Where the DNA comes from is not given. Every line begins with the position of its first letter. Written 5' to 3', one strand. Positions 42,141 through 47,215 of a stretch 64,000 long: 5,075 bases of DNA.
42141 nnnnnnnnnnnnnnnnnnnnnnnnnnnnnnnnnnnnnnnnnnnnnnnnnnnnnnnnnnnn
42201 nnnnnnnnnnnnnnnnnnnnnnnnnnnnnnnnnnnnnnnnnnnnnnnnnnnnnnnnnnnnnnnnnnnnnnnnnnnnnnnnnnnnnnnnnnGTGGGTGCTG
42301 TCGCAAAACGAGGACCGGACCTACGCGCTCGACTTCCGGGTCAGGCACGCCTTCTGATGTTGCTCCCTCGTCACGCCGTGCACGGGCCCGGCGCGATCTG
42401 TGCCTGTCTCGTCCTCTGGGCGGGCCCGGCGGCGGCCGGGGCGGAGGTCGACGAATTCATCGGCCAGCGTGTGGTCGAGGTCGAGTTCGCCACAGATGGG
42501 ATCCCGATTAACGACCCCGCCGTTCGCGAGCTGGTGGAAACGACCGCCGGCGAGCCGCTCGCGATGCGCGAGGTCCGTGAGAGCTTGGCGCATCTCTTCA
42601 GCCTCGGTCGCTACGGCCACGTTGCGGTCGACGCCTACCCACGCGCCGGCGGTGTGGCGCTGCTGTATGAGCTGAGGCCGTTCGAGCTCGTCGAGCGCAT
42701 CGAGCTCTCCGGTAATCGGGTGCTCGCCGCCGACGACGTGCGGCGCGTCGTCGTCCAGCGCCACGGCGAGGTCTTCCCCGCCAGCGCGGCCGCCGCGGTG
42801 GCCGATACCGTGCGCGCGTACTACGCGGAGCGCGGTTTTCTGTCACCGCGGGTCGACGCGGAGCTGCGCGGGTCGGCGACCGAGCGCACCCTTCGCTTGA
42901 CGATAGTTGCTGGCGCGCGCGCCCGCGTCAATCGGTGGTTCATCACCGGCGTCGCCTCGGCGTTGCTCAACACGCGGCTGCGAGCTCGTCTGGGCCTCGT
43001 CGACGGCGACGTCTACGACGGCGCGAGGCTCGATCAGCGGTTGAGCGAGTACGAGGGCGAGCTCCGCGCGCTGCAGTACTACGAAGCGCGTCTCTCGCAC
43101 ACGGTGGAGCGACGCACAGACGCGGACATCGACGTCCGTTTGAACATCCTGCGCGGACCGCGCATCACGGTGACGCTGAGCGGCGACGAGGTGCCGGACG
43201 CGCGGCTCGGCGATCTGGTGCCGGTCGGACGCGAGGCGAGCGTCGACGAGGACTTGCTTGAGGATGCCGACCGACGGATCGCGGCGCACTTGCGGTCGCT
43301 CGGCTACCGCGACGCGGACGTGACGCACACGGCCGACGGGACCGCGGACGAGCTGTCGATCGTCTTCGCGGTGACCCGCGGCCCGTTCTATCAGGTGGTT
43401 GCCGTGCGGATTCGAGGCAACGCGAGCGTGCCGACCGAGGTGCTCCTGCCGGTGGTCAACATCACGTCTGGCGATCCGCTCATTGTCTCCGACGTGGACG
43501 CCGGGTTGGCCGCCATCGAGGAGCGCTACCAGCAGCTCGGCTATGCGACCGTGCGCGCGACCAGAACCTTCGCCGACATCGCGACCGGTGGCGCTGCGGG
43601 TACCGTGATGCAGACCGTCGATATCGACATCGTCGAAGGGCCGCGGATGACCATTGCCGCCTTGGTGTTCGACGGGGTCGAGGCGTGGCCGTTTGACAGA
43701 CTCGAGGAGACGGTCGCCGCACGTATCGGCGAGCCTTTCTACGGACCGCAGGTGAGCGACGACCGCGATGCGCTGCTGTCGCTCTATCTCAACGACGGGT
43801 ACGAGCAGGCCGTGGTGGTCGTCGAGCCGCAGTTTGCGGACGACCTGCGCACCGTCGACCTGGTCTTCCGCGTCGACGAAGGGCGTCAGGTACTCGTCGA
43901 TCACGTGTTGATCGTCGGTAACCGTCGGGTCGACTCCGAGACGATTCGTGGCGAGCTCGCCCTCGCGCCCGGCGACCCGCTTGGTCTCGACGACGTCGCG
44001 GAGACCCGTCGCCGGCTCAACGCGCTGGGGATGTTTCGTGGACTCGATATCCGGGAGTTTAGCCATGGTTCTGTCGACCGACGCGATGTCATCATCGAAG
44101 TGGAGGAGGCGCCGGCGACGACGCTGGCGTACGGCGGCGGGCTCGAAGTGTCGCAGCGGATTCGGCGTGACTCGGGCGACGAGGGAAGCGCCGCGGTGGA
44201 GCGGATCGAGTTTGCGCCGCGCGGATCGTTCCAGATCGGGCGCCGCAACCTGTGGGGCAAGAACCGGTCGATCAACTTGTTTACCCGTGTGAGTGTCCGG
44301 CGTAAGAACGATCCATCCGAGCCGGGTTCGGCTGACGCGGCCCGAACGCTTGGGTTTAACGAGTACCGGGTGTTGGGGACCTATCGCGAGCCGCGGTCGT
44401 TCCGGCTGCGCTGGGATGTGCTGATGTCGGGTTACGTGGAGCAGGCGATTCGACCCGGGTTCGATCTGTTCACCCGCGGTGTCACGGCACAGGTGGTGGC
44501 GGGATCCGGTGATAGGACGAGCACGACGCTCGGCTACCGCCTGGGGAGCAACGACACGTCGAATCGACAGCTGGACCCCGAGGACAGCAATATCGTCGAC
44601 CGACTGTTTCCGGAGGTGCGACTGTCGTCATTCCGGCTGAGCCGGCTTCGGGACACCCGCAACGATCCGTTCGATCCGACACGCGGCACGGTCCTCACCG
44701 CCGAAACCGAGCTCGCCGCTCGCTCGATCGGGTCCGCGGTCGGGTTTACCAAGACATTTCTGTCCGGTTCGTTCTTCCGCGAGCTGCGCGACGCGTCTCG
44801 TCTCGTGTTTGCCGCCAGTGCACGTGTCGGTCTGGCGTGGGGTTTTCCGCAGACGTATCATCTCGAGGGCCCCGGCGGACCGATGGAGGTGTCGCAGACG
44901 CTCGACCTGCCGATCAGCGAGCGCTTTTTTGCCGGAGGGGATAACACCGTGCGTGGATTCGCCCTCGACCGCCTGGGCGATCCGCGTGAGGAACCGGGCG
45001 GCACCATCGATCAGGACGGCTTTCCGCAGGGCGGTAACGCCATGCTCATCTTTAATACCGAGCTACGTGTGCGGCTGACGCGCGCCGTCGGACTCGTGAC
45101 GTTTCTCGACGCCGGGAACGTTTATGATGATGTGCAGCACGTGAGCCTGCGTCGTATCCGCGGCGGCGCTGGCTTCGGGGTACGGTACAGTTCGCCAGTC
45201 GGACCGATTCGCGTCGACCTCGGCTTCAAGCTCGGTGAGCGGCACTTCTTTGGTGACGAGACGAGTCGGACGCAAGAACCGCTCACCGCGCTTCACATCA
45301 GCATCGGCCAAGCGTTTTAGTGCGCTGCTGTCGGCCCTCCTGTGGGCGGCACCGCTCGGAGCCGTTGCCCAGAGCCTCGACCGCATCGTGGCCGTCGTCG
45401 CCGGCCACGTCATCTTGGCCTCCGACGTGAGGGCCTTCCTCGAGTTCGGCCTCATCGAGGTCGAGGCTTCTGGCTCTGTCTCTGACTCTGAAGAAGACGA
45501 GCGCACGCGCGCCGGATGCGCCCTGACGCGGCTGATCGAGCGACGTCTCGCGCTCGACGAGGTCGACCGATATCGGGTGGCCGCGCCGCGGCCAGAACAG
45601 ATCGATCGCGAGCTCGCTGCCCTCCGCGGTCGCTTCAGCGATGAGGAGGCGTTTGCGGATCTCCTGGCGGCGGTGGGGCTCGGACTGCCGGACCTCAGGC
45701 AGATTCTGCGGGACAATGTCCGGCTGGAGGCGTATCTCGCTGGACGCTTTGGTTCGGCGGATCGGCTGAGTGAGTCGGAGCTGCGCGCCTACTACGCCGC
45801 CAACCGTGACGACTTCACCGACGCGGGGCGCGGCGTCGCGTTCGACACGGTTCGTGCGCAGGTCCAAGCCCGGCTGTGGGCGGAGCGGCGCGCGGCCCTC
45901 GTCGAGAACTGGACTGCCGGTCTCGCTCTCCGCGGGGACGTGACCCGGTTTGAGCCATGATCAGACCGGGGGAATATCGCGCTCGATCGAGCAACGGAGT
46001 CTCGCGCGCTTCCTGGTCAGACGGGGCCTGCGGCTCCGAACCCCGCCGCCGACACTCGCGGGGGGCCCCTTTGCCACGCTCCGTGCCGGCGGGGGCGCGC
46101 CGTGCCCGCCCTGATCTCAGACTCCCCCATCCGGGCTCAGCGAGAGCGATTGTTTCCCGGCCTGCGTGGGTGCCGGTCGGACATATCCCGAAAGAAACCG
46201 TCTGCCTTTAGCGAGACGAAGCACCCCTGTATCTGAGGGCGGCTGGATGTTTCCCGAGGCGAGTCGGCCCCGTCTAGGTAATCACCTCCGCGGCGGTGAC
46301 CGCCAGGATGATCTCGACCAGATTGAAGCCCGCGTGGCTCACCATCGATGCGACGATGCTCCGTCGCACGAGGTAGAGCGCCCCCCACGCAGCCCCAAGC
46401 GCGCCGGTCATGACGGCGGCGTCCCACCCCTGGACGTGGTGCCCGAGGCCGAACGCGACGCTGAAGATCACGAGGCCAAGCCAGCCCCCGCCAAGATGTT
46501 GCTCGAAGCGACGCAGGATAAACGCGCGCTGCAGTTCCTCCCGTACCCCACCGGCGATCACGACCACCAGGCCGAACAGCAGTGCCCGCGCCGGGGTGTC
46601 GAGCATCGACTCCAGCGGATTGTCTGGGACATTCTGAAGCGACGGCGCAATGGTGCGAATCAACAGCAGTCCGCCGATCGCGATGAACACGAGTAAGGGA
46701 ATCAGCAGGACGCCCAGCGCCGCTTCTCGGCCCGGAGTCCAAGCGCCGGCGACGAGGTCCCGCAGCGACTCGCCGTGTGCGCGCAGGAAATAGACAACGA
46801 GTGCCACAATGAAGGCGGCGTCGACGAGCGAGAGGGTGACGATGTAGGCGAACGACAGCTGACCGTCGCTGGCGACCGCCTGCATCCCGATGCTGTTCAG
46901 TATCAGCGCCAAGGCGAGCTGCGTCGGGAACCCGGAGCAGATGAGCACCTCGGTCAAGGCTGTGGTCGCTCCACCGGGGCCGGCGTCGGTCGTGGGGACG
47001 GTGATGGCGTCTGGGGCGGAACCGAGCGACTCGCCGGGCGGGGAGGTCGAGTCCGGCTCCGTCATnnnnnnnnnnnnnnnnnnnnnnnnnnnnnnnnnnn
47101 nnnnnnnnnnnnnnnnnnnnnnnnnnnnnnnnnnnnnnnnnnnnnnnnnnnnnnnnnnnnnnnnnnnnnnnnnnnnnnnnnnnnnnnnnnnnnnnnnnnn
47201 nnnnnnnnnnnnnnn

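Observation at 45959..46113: In B3 the Y module is inverted relative to X, so the modules are separable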

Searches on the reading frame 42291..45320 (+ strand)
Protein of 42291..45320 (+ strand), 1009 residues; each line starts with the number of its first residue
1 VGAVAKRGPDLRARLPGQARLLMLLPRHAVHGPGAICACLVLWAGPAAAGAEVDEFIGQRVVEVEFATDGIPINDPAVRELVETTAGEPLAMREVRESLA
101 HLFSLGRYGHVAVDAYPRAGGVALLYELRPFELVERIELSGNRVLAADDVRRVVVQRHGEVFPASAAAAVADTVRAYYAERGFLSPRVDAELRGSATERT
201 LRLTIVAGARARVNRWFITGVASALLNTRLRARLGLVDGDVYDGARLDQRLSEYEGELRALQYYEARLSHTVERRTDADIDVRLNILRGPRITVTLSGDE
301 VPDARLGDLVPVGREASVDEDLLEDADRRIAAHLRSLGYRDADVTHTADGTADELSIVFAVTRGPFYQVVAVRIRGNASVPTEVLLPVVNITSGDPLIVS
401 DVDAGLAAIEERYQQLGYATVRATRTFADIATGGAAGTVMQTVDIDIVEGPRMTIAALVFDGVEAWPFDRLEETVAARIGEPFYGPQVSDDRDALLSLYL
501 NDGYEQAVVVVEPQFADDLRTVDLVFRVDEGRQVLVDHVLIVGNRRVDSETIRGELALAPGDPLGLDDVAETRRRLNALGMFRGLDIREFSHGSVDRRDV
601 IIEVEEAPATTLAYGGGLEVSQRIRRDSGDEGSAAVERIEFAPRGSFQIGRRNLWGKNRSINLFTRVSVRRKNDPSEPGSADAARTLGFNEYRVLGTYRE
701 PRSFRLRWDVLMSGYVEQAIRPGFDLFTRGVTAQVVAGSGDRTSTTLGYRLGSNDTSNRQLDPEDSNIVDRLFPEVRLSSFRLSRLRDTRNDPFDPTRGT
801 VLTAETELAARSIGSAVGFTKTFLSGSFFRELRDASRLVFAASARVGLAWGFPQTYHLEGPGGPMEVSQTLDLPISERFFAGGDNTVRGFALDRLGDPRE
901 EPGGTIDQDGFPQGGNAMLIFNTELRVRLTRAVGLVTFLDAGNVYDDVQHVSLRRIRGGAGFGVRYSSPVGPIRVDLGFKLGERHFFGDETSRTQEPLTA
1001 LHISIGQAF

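Call 18: search_protein_families(library=pfam, proteins=[window:42291-45320:+])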
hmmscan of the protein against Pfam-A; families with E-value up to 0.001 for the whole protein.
window:42291-45320:+ (1009 aa): 5 families
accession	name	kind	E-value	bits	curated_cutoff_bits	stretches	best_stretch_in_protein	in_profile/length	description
PF07244.20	POTRA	-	4.7e-51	171.9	21.3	6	368-449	2-78/79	Surface antigen variable number repeat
PF01103.29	Omp85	-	7.3e-40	137.9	24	1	689-985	17-310/325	Omp85 superfamily domain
PF08479.16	POTRA_2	-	6.9e-16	58.3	24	1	371-433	5-67/76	POTRA domain, ShlB-type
PF08478.15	POTRA_1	-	3.6e-07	30.8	23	0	536-579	3-46/69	POTRA domain, FtsQ-type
PF17243.7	POTRA_TamA_1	-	0.00011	22.6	26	0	314-361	25-72/74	POTRA domain TamA domain 1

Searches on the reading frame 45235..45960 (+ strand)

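Call 18: search_protein_families(library=pfam, proteins=[window:45235-45960:+])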
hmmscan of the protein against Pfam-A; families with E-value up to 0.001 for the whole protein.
window:45235-45960:+ (241 aa): 1 family
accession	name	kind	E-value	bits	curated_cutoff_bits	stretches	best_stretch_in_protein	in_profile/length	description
PF13624.11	SurA_N_3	-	3.2e-05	24.3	27.2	1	46-165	35-159/162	SurA-like N-terminal domain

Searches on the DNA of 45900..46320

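Call 37: search_rna_families(source=window, start=45900, end=46320, threshold=evalue, max_evalue=5)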
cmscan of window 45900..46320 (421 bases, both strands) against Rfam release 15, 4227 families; matches with E-value up to 5: 1.
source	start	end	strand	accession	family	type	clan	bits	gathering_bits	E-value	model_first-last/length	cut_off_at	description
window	46030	46088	+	RF01972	H19_1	Gene; lncRNA;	-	21.3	50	2.2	1-71/71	no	H19 conserved region 1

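Call 59: search_with_rna_model(model_id=R1, source=window, start=45900, end=46320, filters=off, max_evalue=10, show_alignments=3)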
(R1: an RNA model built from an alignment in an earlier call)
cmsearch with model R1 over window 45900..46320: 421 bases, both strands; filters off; matches with E-value up to 10: 15.
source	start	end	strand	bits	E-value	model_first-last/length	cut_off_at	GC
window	46011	46116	-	72.1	2.3e-14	1-102/102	no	0.79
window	46195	46283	+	10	0.017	1-102/102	no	0.6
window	46206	46280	-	2.1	0.56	1-102/102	no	0.61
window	46092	46114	+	1.6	0.71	38-60/102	no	0.87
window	46022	46038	+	0.6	1.1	77-91/102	no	0.88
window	45989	46003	+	0.3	1.2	41-55/102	no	0.6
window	45903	45971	-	0.3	1.3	1-102/102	no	0.67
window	46292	46304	-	-0.1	1.5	78-90/102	no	0.85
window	46292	46304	+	-0.5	1.8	78-90/102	no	0.85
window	46046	46091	+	-2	3.5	25-69/102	no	0.8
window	46157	46176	+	-2.9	5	39-57/102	no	0.85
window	46135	46141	+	-3.2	5.8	81-87/102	no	0.71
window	46135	46141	-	-3.6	6.9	81-87/102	no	0.71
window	45979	46009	-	-3.8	7.5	27-68/102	no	0.71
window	45921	45987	+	-4.3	9.6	1-102/102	no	0.63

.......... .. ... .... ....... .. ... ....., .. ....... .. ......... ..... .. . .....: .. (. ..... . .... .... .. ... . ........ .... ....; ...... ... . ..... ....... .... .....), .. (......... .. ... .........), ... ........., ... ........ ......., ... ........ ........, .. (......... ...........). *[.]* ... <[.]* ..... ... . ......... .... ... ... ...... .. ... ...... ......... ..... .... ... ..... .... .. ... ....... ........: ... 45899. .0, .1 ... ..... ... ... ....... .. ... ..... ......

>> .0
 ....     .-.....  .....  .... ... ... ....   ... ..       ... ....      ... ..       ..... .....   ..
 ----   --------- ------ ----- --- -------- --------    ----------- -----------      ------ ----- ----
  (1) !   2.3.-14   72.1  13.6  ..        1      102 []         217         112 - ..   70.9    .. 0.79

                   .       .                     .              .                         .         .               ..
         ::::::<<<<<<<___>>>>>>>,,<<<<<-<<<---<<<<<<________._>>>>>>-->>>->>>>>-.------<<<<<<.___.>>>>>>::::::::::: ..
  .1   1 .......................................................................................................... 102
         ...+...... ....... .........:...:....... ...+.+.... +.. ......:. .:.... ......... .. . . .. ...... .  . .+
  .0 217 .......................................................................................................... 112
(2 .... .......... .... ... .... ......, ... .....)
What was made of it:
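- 46195..46283 (+): Degenerate right-arm Y ending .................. It supplies the last two codons and the TAG stop of the CAAX-protease gene (46274-47065, -). Weak covariance-model hit, 10 bits, E 0.017 in a 421-nt search (call 59).
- In B3 it finds a full minus-strand Y plus a weak plus-strand relic (call 59).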

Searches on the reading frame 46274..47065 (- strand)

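Call 18: search_protein_families(library=pfam, proteins=[window:46274-47065:-])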
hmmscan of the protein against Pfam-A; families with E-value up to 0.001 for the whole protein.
window:46274-47065:- (263 aa): 2 families
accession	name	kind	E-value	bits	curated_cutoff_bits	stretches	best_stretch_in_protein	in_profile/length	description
PF02517.21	Rce1-like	-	1e-15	58.2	22.4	1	160-250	3-93/93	Type II CAAX prenyl endopeptidase Rce1-like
PF02508.19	Rnf-Nqr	-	0.0002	21.9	23.8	1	35-205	40-167/174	Rnf-Nqr subunit, membrane protein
